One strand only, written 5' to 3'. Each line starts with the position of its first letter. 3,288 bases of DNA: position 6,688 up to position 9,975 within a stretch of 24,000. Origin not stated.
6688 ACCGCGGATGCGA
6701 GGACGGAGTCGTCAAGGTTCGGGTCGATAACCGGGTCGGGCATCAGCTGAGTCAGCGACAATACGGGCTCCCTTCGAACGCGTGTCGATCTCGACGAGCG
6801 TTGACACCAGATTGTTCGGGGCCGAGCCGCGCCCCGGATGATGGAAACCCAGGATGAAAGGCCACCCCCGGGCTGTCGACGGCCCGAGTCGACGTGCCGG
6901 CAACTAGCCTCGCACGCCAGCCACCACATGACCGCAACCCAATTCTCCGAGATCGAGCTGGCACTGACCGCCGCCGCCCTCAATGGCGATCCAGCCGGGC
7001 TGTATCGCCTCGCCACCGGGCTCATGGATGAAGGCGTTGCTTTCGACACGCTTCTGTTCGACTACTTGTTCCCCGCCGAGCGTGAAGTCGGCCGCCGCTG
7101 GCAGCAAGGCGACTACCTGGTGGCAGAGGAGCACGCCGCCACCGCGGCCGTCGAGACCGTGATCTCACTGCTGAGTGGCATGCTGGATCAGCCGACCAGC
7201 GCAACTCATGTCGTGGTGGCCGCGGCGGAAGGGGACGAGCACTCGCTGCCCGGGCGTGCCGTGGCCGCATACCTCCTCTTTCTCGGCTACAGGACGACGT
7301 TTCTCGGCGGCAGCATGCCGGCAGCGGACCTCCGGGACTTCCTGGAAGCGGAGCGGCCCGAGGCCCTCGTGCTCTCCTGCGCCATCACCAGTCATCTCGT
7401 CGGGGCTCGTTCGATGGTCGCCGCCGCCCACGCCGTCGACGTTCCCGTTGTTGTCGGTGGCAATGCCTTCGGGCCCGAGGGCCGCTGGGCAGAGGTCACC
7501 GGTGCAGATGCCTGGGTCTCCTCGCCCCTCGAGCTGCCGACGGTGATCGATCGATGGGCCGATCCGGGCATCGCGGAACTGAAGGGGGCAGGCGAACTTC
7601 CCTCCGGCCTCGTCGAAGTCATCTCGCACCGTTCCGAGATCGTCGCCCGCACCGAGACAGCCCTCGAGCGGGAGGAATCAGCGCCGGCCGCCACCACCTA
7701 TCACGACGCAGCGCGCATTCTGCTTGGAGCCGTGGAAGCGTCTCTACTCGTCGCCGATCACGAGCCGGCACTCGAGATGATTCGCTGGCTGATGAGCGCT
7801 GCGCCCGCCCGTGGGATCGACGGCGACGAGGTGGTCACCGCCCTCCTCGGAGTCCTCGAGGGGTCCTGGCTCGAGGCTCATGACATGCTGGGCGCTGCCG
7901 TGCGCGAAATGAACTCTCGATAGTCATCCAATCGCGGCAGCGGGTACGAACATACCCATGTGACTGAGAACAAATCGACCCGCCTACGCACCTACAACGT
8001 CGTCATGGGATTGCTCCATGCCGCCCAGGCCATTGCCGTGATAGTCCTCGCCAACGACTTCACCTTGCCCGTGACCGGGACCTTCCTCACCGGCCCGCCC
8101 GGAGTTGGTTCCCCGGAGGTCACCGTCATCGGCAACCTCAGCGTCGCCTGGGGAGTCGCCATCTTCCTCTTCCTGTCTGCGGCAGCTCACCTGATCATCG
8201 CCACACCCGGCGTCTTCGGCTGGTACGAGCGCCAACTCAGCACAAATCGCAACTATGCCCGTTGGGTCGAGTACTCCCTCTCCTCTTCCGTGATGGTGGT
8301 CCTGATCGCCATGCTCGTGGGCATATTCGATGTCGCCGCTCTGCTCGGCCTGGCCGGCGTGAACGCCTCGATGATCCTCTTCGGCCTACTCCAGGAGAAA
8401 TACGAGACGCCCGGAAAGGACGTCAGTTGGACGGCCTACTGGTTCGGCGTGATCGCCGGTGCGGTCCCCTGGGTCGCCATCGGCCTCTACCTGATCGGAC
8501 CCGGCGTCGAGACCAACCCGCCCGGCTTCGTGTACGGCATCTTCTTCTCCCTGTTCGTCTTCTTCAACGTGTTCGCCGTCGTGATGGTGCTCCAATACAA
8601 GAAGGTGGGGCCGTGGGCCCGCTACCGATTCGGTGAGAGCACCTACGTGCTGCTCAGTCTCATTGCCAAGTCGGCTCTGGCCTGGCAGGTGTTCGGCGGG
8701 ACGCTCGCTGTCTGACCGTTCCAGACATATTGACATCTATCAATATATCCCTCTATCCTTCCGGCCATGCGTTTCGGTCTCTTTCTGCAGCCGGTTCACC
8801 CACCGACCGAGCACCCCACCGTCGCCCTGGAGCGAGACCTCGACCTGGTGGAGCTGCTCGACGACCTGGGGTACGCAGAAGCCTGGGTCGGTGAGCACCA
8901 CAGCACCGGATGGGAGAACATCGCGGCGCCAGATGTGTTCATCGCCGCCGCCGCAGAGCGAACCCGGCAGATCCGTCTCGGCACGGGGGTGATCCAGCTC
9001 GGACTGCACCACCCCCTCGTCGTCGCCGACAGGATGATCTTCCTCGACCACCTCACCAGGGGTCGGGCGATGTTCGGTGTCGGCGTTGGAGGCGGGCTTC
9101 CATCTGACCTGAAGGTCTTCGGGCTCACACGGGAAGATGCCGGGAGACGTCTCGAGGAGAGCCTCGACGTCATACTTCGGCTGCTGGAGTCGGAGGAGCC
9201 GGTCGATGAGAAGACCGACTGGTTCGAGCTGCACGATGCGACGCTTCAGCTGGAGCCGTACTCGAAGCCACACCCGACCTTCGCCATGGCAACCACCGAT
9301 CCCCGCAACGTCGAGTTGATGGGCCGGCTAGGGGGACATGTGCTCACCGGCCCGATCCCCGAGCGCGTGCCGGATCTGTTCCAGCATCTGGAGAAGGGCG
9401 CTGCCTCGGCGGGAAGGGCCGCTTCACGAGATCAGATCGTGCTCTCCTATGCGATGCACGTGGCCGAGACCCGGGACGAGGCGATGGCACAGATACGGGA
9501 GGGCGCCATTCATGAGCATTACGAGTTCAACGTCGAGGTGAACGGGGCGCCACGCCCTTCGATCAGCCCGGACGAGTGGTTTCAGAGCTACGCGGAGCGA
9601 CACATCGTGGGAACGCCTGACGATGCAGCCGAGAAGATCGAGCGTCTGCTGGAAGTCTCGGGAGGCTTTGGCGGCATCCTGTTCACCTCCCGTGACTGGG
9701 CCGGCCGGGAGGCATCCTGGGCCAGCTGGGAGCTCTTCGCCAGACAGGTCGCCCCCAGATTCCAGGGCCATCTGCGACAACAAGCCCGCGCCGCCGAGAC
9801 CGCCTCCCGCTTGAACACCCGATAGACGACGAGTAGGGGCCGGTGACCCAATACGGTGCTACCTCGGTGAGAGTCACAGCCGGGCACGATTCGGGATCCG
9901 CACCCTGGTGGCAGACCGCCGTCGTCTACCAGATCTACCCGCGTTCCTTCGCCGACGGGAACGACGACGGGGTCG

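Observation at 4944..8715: Candidate light-to-ECF-sigma signalling island: sigma / minimal ZAS anti-sigma / acyltransferase divergent from the B12-protein / heliorhodopsin pair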

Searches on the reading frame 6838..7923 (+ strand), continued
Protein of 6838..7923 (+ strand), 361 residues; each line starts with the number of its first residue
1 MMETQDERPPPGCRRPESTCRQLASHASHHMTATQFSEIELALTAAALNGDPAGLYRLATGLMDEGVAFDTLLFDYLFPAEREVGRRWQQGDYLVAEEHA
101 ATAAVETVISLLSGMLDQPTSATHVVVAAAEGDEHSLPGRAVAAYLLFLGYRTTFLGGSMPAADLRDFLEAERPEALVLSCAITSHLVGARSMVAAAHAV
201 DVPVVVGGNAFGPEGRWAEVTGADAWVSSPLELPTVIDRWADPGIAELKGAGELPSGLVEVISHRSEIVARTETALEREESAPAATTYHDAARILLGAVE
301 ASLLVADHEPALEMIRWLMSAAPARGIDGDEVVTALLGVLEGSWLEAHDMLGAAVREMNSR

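Call 35: search_protein_families(library=pfam, proteins=[L002:13836-15146:+, L044:7886-8719:+, L039:2493-3680:+, L019:2311-3231:+, L077:13165-14631:+, L002:8585-9271:-, L030:5691-6623:-, L029:1549-2892:-, L034:525-764:+], max_evalue=0.001)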
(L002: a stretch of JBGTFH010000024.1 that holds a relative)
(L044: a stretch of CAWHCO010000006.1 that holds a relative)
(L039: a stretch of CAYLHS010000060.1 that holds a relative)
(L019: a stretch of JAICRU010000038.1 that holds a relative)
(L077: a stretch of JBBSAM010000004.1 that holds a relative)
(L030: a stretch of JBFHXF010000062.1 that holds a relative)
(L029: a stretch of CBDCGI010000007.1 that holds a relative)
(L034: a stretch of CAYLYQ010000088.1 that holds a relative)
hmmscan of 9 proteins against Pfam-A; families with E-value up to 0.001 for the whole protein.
L002:13836-15146:+ (436 aa): 3 families
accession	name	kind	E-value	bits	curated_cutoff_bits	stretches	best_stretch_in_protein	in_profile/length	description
PF01593.30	Amino_oxidase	-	1.3e-17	64.7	19.8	1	12-409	1-441/443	Flavin containing amine oxidoreductase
PF13450.12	NAD_binding_8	-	8.5e-13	48.8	21.9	1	7-76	1-68/68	NAD(P)-binding Rossmann-like domain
PF01266.30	DAO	-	5.1e-06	26.7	27.9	1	4-40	1-39/353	FAD dependent oxidoreductase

L044:7886-8719:+ (277 aa): 1 family
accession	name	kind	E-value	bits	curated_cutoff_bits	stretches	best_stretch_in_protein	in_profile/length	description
PF07103.16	DUF1365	-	1.7e-79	267.2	25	1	28-264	1-235/235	Protein of unknown function (DUF1365)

L039:2493-3680:+ (395 aa): 10 families
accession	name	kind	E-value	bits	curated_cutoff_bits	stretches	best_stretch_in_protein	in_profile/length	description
PF02353.26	CMAS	-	8e-81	271.8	27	1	115-384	5-273/273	Mycolic acid cyclopropane synthetase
PF13489.12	Methyltransf_23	-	1.2e-15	58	27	1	164-323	13-163/164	Methyltransferase domain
PF13649.12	Methyltransf_25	-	1.8e-15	57.8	27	1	176-270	1-97/97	Methyltransferase domain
PF08241.18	Methyltransf_11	-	8.2e-14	52.5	21.2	1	177-273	1-94/95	Methyltransferase domain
PF08242.18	Methyltransf_12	-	6.9e-12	46.4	30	1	177-270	1-96/98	Methyltransferase domain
PF13847.12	Methyltransf_31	-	3e-07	30.7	27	1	171-280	2-115/145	Methyltransferase domain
PF01728.25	FtsJ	-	3.6e-07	30.7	24.1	1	163-277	11-140/181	FtsJ-like methyltransferase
PF25371.1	DUF7884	-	1.6e-06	28.7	27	1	21-86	14-82/90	Domain of unknown function (DUF7884)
PF03848.20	TehB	-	2.1e-05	24.5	20.4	1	171-275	30-133/193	Tellurite resistance protein TehB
PF01135.25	PCMT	-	0.00024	21.4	20.3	1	149-230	50-132/210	Protein-L-isoaspartate(D-aspartate) O-methyltransferase (PCMT)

L019:2311-3231:+ (306 aa): 4 families
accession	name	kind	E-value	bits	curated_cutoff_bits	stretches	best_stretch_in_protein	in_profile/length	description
PF00106.31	adh_short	-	2.6e-30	105.8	26.6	1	31-224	1-186/195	short chain dehydrogenase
PF13561.12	adh_short_C2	-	1.4e-19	71.1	27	1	37-256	1-219/236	Enoyl-(Acyl carrier protein) reductase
PF01370.27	Epimerase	-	8.4e-11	42.2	20.9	1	33-203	1-158/240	NAD dependent epimerase/dehydratase family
PF08659.16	KR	-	2.2e-05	24.9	22.6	1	32-147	2-126/180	KR domain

L077:13165-14631:+ (488 aa): 5 families
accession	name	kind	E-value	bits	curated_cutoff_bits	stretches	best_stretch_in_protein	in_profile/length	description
PF11066.14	DUF2867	-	3.4e-38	131.6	27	1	327-470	1-141/142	Protein of unknown function (DUF2867)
PF13460.12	NAD_binding_10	-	7.2e-18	65.5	27.2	1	12-119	1-104/184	NAD(P)H-binding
PF05368.20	NmrA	-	3.2e-13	50.4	27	1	5-233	2-239/298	NmrA-like family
PF01370.27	Epimerase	-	1.4e-05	25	20.9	1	8-111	1-113/240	NAD dependent epimerase/dehydratase family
PF01073.25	3Beta_HSD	-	0.00062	19.3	22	0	9-110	1-113/280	3-beta hydroxysteroid dehydrogenase/isomerase family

L002:8585-9271:- (228 aa): 1 family
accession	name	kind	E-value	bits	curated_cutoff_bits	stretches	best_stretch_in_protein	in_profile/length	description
PF10099.14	RskA_C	-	1.1e-09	39.1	29.4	1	91-214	4-126/135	Anti-sigma-K factor rskA, C-terminal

L030:5691-6623:- (310 aa): 1 family
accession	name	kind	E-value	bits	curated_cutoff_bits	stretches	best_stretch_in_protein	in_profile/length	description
PF09995.15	MPAB_Lcp_cat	-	1.4e-50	173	23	1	56-261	1-213/231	ER-bound oxygenase mpaB/B'/Rubber oxygenase, catalytic domain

L029:1549-2892:- (447 aa): 2 families
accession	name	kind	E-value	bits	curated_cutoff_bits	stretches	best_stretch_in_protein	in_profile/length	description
PF03441.19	FAD_binding_7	-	5.7e-85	284.3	27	1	245-444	1-202/203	FAD binding domain of DNA photolyase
PF00875.24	DNA_photolyase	-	4.7e-39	134.4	26.6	1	5-152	2-157/164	DNA photolyase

L034:525-764:+ (79 aa): 1 family
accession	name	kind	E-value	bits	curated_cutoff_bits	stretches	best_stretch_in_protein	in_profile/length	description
PF04070.17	DUF378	-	1.5e-19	70.1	25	1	4-63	3-59/60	Domain of unknown function (DUF378)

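Call 41: predict_structure(alignment_id=A1)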
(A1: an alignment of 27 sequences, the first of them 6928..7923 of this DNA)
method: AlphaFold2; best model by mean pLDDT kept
length: 331 residues; sequences in the alignment: 27
mean_pLDDT: 91.2   pTM: 0.89
mean pLDDT of the five models: 91.2, 90.8, 90.8, 89.4, 88.7
residues with pLDDT >= 90: 247; 70-90: 68; 50-70: 11; < 50: 5
segments of 3 or more residues with pLDDT < 50: 1-5
pLDDT, mean of each block of 10 residues (from residue 1): 57 89 95 94 92 84 78 93 94 96 91 96 93 97 96 95 97 94 94 95 95 78 93 97 84 75 97 98 94 87 97 96 97 84
secondary structure, 60 per line:
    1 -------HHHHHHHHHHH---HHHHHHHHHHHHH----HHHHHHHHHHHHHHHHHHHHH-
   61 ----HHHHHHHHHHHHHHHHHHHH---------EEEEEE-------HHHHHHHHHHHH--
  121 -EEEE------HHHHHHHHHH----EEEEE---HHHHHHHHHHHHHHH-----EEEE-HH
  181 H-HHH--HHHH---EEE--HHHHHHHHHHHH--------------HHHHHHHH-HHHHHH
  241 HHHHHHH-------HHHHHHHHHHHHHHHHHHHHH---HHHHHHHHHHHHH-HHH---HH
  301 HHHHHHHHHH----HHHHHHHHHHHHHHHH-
elements in order: H8-18 H22-34 H39-59 H65-84 E94-99 H107-118 E122-125 H132-141 E146-150 H154-168 E174-177 H188-191 E195-197 H200-211 H226-233 H235-247 H255-275 H279-291 H299-310 H315-330

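Call 44: fold_search(model_id=the predicted structure, library=pdb)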
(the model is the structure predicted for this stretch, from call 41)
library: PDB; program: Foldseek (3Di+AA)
matches with E <= 10: 1376; with E <= 0.001: 99
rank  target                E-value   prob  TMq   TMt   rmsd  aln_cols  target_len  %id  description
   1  8j2w_B                1.0e-20  1.00  0.78  0.79   4.0       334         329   33  Saccharothrix syringae photocobilins protein, dark state (released 2024-04-10)
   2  8j2w_A                1.5e-20  1.00  0.79  0.79   4.0       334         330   33  Saccharothrix syringae photocobilins protein, dark state (released 2024-04-10)
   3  8j2x                  1.5e-20  1.00  0.80  0.78   4.0       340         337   32  Saccharothrix syringae photocobilins protein, light state (released 2024-04-10)
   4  8j2y_B                1.0e-18  1.00  0.84  0.85   2.7       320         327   26  Acidimicrobiaceae bacterium photocobilins protein, dark state (released 2024-04-10)
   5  8j2y_A                1.4e-18  1.00  0.84  0.85   2.7       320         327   28  Acidimicrobiaceae bacterium photocobilins protein, dark state (released 2024-04-10)
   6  8jbt_B                1.5e-09  1.00  0.54  0.77   2.8       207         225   21  B12-binding domain from Chloracidobacterium thermophilum MerR family protein, anaerobic light state (released 2024-11-13)
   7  8jbt_A                2.0e-09  1.00  0.55  0.77   2.6       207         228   21  B12-binding domain from Chloracidobacterium thermophilum MerR family protein, anaerobic light state (released 2024-11-13)
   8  8jbs_B                2.7e-09  1.00  0.54  0.78   3.0       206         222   21  B12-binding domain from Chloracidobacterium thermophilum MerR family protein, dark state (released 2024-11-13)
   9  8jbs_A                3.5e-09  1.00  0.54  0.77   2.8       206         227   22  B12-binding domain from Chloracidobacterium thermophilum MerR family protein, dark state (released 2024-11-13)
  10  8c36_B                4.4e-09  1.00  0.50  0.82   3.2       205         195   28  Light-adapted 2.0 Angstrom crystal structure of H132A variant of cobalamin binding domain belonging to a light-depende (released 2023-08-16)
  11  8c76_B                5.6e-09  1.00  0.51  0.84   2.8       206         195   27  Light-state 2.5 Angstrom wild-type X-ray crystal structure of the cobalamin binding domain belonging to a light-depend (released 2023-08-09)
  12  8c31_D                5.9e-09  1.00  0.52  0.85   2.9       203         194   28  Dark state 1.8 Angstrom crystal structure of cobalamin binding domain belonging to a light-dependent transcription reg (released 2023-08-16)
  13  8c37_B                7.1e-09  1.00  0.50  0.81   3.3       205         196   28  An intermediate light exposed 2.15 Angstrom crystal structure of H132A variant of cobalamin binding domain belonging t (released 2023-08-16)
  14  8c31_A                9.0e-09  1.00  0.50  0.82   3.0       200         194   28  Dark state 1.8 Angstrom crystal structure of cobalamin binding domain belonging to a light-dependent transcription reg (released 2023-08-16)
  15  5c8e_D                9.0e-09  1.00  0.52  0.81   3.3       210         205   28  Crystal structure of Thermus thermophilus CarH bound to adenosylcobalamin and a 26-bp DNA segment (released 2015-09-30)
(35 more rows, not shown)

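Call 52: search_solved_structures(query=A1, max_evalue=0.00001, show_alignments=2)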
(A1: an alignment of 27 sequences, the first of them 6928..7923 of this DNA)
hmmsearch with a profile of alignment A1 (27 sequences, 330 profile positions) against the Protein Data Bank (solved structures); distinct sequences matched with E-value up to 0.00001: 15.
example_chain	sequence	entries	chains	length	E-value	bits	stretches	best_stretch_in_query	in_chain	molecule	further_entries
8j2w_A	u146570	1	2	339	1.5e-55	191.9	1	13-308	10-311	Cobalamin-binding protein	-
8j2x_A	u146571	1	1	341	1.5e-55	191.9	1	13-308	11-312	Cobalamin-binding protein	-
8j2y_A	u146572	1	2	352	1e-46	162.9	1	18-307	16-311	GGDEF domain-containing protein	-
7xcn_M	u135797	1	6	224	3.3e-13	52.7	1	50-208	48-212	Trimethylamine methyltransferase corrinoid protein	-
1y80_A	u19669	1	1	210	6.7e-13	51.7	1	15-205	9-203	Predicted cobalamin binding protein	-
8c35_A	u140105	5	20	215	2.3e-11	46.7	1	40-206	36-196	Probable transcriptional regulator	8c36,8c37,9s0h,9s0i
8c31_A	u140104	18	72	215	3e-11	46.3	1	40-206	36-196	Probable transcriptional regulator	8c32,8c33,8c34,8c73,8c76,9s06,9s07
5c8a_A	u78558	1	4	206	3e-11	46.3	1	40-205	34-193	Light-dependent transcriptional regulator CarH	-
3whp_A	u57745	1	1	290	7.2e-11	45.1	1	40-205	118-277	Probable transcriptional regulator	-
5c8d_A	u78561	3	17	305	8.3e-11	44.9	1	40-205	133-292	Light-dependent transcriptional regulator CarH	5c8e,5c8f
4jgi_A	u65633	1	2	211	1.7e-09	40.6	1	11-211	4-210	Putative uncharacterized protein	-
3ezx_A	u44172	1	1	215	1e-07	34.7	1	28-206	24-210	Monomethylamine corrinoid protein 1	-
8jbs_A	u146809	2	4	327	4.8e-07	32.5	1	15-182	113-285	Putative cobalamin binding protein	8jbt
2i2x_B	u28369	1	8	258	2.7e-06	30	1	89-186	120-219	Methyltransferase 1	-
9cbq_A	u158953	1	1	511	8.9e-06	28.3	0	91-181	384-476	Methionine synthase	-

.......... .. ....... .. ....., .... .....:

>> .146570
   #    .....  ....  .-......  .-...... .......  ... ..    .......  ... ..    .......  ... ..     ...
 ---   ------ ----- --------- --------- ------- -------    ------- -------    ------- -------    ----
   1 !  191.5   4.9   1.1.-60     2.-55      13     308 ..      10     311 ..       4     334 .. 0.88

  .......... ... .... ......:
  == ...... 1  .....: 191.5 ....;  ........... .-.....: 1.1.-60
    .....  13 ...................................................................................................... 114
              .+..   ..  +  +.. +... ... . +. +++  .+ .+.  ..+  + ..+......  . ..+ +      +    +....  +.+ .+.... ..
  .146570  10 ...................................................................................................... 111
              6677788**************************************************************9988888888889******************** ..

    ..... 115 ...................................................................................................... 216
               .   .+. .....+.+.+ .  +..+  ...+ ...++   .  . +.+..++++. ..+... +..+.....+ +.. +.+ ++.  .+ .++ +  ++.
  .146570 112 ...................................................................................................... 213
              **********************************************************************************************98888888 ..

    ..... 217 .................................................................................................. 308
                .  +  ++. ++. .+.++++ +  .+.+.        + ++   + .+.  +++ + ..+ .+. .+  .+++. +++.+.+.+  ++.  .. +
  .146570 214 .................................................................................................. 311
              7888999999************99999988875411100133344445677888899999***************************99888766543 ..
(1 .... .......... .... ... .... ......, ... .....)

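Call 55: search_protein_families(library=pfam, proteins=[L042:3358-4095:-, L041:11002-11988:-, L041:8190-9071:-, L046:10996-11505:+, L046:11577-12206:+, L057:8511-9881:+, L053:2199-2468:-, L048:1049-2653:-, L048:4704-5810:-, L050:5832-6416:+], max_evalue=0.001)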
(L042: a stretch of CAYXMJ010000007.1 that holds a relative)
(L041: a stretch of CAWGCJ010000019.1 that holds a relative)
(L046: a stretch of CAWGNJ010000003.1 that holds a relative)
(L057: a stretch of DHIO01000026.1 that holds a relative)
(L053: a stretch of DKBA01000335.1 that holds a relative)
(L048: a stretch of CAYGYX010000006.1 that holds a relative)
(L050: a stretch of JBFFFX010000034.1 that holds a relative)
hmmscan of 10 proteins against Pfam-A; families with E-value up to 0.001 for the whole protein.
L042:3358-4095:- (245 aa): 0 families

L041:11002-11988:- (328 aa): 3 families
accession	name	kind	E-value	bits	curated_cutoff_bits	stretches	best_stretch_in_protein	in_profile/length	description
PF02826.25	2-Hacid_dh_C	-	5.7e-54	182.6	25.1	1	110-297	1-178/178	D-isomer specific 2-hydroxyacid dehydrogenase, NAD binding domain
PF00389.36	2-Hacid_dh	-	6.9e-29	100.7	24.6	1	3-327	1-132/134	D-isomer specific 2-hydroxyacid dehydrogenase, catalytic domain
PF07991.19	KARI_N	-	8e-05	22.7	20.6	1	142-208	2-71/165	Acetohydroxy acid isomeroreductase, NADPH-binding domain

L041:8190-9071:- (293 aa): 2 families
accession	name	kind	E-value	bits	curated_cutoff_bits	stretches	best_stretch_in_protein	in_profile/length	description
PF08450.18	SGL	-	1.6e-52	179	26.3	1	20-274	1-245/246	SMP-30/Gluconolactonase/LRE-like region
PF01436.27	NHL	-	0.00042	20.7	20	0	164-191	2-28/28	NHL repeat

L046:10996-11505:+ (169 aa): 1 family
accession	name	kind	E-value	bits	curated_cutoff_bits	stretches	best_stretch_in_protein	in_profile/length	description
PF00710.25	Asparaginase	-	2.2e-29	102.8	22.5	1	5-152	1-154/193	Asparaginase, N-terminal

L046:11577-12206:+ (209 aa): 3 families
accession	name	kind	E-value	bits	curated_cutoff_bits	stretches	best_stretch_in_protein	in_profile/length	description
PF00753.33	Lactamase_B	-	1.2e-06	29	22.7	1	10-56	7-57/196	Metallo-beta-lactamase superfamily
PF12706.13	Lactamase_B_2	-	4.2e-06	26.9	27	1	22-100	4-83/200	Beta-lactamase superfamily domain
PF13483.12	Lactamase_B_3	-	0.00016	22.1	24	1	4-171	2-160/160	Beta-lactamase superfamily domain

L057:8511-9881:+ (456 aa): 1 family
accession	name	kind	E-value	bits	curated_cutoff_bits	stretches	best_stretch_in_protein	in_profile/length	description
PF12698.13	ABC2_membrane_3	-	1e-34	120.6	31.6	1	85-427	4-345/347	ABC-2 family transporter protein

L053:2199-2468:- (89 aa): 0 families

L048:1049-2653:- (534 aa): 1 family
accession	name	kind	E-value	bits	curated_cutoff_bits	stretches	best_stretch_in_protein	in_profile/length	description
PF01425.27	Amidase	-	5.6e-90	303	27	1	66-513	1-444/445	Amidase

L048:4704-5810:- (368 aa): 2 families
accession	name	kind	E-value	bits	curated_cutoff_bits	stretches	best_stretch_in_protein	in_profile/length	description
PF13517.12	FG-GAP_3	-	4.3e-14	53.3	26.9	3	256-317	1-60/61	FG-GAP-like repeat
PF13539.11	Peptidase_M15_4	-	1.7e-11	45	25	1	1-54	11-70/70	D-alanyl-D-alanine carboxypeptidase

L050:5832-6416:+ (194 aa): 1 family
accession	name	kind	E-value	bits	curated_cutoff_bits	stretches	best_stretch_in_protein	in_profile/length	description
PF12680.13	SnoaL_2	-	2.4e-09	38.2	27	1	73-164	6-100/102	SnoaL-like domain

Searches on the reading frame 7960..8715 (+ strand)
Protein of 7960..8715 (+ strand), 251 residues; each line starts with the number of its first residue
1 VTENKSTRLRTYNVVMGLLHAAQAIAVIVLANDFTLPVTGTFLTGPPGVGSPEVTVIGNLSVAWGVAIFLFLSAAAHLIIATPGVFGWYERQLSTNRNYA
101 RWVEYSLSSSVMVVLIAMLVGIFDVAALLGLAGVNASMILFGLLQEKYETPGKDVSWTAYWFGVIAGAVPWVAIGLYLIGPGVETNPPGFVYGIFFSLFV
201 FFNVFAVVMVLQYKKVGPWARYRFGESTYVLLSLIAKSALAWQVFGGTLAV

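Call 3: search_protein_families(library=pfam, proteins=[window:7960-8715:+], max_evalue=0.01)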
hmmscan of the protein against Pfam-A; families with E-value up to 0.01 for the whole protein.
window:7960-8715:+ (251 aa): 1 family
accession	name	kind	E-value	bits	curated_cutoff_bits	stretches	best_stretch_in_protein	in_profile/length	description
PF18761.7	Heliorhodopsin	-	6.8e-100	333.8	26.7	1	9-249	1-242/242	Heliorhodopsin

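Call 4: search_protein_families(library=ncbifam, proteins=[window:7960-8715:+], max_evalue=0.01)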
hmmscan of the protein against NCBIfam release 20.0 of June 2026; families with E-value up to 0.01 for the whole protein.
window:7960-8715:+ (251 aa): 1 family
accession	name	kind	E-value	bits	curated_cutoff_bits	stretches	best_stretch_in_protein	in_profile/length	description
NF038020.1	HeR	equivalog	3.2e-96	321.6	100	1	9-249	1-244/244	heliorhodopsin HeR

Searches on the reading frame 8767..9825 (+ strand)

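Call 3: search_protein_families(library=pfam, proteins=[window:8767-9825:+], max_evalue=0.01)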
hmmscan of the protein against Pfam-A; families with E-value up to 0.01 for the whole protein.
window:8767-9825:+ (352 aa): 1 family
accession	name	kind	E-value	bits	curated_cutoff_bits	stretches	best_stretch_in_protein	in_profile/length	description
PF00296.26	Bac_luciferase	-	2.5e-52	178.6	27.9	1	1-294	1-307/314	Luciferase-like monooxygenase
